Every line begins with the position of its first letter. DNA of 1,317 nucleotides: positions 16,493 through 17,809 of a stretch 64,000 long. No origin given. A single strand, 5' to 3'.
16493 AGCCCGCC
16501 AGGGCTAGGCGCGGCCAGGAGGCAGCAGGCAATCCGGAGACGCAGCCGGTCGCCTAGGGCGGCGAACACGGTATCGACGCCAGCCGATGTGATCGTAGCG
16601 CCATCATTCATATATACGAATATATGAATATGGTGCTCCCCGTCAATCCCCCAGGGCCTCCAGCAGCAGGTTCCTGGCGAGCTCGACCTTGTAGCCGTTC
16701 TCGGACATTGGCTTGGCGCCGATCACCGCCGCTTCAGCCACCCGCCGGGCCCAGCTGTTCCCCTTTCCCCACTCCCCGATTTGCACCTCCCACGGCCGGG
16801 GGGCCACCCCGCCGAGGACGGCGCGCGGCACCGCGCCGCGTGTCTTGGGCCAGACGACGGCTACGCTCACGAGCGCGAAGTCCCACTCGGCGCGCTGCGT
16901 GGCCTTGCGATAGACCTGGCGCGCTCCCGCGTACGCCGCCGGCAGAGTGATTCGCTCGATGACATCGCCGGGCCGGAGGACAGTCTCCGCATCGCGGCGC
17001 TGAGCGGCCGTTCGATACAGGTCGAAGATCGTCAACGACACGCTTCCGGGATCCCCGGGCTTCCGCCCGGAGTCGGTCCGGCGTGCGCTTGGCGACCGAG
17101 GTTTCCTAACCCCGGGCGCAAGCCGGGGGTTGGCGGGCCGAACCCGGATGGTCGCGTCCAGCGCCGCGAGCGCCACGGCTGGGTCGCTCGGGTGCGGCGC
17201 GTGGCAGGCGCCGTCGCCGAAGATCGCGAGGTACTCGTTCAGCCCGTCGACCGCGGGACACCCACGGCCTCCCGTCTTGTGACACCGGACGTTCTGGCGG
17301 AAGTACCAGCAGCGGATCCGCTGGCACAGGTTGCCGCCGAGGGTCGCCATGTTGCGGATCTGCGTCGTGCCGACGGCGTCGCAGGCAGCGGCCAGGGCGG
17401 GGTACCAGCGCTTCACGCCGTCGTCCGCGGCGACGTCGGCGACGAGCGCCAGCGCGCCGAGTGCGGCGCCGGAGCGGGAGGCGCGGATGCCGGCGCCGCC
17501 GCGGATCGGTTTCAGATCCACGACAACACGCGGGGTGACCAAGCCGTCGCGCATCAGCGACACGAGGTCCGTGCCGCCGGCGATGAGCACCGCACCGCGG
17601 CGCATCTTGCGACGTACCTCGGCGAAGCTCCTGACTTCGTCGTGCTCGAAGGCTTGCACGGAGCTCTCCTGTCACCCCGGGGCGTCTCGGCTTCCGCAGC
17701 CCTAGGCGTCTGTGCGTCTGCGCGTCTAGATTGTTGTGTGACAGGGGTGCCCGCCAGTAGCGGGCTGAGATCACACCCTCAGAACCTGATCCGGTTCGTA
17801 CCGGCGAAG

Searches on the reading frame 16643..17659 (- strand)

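Call 12: search_protein_families(library=pfam, proteins=[window:16643-17659:-])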
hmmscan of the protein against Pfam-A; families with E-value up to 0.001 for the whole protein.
window:16643-17659:- (338 aa): 1 family
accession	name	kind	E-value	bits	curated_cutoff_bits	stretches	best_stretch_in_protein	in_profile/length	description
PF00941.27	FAD_binding_5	-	1.2e-28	100.5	27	1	8-175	10-135/170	FAD binding domain in molybdopterin dehydrogenase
